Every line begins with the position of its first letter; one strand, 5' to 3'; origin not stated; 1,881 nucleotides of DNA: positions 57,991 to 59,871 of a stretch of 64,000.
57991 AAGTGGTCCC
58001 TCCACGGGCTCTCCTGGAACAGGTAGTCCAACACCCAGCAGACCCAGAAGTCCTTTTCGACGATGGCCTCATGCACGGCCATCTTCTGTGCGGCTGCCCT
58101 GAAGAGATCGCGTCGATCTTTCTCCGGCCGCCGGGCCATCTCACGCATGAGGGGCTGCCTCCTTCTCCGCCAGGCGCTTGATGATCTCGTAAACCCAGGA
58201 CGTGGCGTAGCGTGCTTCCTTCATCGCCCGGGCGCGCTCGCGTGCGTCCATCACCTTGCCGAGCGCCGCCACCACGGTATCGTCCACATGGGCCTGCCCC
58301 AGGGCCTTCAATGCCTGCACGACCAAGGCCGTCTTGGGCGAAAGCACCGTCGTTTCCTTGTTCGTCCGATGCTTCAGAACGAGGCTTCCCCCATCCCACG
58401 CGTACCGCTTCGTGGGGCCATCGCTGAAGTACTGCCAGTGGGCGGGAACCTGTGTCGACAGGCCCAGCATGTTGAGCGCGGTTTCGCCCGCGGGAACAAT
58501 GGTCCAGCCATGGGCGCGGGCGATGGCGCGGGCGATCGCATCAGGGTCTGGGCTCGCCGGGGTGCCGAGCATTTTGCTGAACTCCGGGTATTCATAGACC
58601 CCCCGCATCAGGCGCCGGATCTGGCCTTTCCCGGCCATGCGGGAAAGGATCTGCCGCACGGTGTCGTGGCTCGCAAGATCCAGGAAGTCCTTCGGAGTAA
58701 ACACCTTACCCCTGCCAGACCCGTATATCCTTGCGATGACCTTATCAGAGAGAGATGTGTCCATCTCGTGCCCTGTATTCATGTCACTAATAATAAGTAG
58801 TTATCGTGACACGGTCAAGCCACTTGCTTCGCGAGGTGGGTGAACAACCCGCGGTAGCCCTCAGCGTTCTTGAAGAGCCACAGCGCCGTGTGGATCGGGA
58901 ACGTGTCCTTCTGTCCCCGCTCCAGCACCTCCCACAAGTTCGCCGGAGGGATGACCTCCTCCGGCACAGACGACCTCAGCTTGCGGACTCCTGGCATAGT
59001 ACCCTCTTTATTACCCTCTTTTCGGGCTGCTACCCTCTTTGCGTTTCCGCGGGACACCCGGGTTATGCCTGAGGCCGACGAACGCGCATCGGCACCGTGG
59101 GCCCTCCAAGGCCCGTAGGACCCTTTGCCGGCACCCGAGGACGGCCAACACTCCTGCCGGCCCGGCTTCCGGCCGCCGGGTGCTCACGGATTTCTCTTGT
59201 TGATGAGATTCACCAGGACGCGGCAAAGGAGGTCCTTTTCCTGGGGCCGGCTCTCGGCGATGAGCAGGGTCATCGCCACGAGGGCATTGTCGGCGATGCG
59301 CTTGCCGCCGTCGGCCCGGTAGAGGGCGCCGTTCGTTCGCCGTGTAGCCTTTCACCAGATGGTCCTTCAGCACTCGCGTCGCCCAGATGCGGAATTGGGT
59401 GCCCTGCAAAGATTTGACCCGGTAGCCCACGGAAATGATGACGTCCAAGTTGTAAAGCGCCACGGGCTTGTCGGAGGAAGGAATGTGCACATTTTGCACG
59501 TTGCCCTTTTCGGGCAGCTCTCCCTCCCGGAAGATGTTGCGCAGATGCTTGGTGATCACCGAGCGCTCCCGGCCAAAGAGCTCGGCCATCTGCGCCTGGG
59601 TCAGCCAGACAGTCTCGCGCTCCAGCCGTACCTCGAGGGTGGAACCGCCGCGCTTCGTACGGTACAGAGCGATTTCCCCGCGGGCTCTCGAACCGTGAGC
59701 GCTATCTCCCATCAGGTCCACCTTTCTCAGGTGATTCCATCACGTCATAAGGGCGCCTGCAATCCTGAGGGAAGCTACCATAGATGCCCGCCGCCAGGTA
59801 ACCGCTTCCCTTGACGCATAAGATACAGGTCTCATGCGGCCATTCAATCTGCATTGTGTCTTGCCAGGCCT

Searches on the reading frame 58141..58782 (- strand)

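Call 38: search_protein_families(library=padloc, proteins=[window:58141-58782:-], max_evalue=0.001)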
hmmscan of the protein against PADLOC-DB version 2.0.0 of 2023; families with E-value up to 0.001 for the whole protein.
window:58141-58782:- (213 aa): 19 families
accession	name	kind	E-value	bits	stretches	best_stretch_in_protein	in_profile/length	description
PDLC02226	AbiEi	-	3.6e-64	214.4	1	10-207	2-196/202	AbiEi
PDLC02233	AbiEi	-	1.3e-32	111.1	1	10-208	3-208/214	AbiEi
PDLC02264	AbiEi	-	1.5e-15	55.8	1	12-121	4-113/205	AbiEi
PDLC02229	AbiEi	-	3.7e-14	51.4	1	10-118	2-110/131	AbiEi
PDLC02246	AbiEi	-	7e-13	46.6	1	6-163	5-152/230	AbiEi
PDLC02236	AbiEi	-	1.2e-08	32.9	1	37-120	26-110/207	AbiEi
PDLC02228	AbiEi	-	7.6e-08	29.9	1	43-167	53-163/216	AbiEi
PDLC02258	AbiEi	-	2.9e-07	28.8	1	9-136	65-193/196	AbiEi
PDLC02250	AbiEi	-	5.9e-07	27.5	1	38-183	27-163/197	AbiEi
PDLC02267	AbiEi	-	7.3e-07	26.9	1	31-114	24-96/252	AbiEi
PDLC02225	AbiEi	-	3.1e-06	25.1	1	35-117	24-93/198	AbiEi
PDLC02232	AbiEi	-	4.9e-06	24.5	1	19-143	13-133/177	AbiEi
PDLC02251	AbiEi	-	8.1e-06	23.4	1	38-120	34-112/230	AbiEi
PDLC02265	AbiEi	-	8.9e-06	23.6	1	35-116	21-93/198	AbiEi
PDLC02260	AbiEi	-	1.8e-05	22.6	0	43-114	30-93/131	AbiEi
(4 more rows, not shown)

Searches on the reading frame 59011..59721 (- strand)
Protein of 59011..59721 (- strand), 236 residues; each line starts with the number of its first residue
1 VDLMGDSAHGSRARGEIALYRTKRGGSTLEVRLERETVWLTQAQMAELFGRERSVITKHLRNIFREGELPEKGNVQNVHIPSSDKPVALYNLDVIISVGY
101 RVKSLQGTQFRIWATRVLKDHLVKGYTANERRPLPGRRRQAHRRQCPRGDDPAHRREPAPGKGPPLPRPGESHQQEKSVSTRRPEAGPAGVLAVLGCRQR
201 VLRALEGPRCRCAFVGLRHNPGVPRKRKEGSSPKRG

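Call 38: search_protein_families(library=padloc, proteins=[window:59011-59721:-], max_evalue=0.001)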
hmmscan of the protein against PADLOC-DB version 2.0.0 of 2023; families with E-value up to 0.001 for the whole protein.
window:59011-59721:- (236 aa): 40 families (the best 25 are shown)
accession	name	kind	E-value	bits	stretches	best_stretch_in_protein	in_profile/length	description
PDLC04854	PDC-S05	-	2.3e-51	172.4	1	15-132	4-127/212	-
PDLC04965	PDC-S23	-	2e-50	170.1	1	15-132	5-128/327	-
PDLC04964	PDC-S23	-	7e-50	168.1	1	16-132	5-127/331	-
PDLC04858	PDC-S05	-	9.3e-47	156.2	1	14-132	4-125/138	-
PDLC04872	PDC-S05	-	1.7e-46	155.8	1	16-132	6-128/152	-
PDLC04879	PDC-S05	-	6.7e-46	155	1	14-132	4-126/285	-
PDLC04963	PDC-S23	-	7e-45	151.8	1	16-132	3-120/312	-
PDLC04874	PDC-S05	-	2e-44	149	1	16-132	7-124/165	-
PDLC04843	PDC-S05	-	1.8e-42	143.7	1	14-132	5-126/330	-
PDLC04853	PDC-S05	-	2.1e-42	143.4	1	14-132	5-129/336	-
PDLC04852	PDC-S05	-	7.6e-42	141.4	1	11-132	7-134/346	-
PDLC04876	PDC-S05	-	3e-41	139.1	1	13-132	6-131/174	-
PDLC04851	PDC-S05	-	7.2e-41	138.4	1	13-132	8-133/342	-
PDLC04870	PDC-S05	-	9.1e-41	137.6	1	14-132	8-129/214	-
PDLC04871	PDC-S05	-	8e-36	121.9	1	14-132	130-254/468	-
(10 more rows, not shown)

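Call 87: search_protein_families(library=pfam, proteins=[window:59011-59721:-], max_evalue=0.001)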
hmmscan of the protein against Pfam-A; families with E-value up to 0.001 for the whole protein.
window:59011-59721:- (236 aa): 1 family
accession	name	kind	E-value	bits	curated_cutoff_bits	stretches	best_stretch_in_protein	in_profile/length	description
PF13310.11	Virulence_RhuM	-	1.3e-17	64.4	33.7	1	83-132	17-66/252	Virulence protein RhuM family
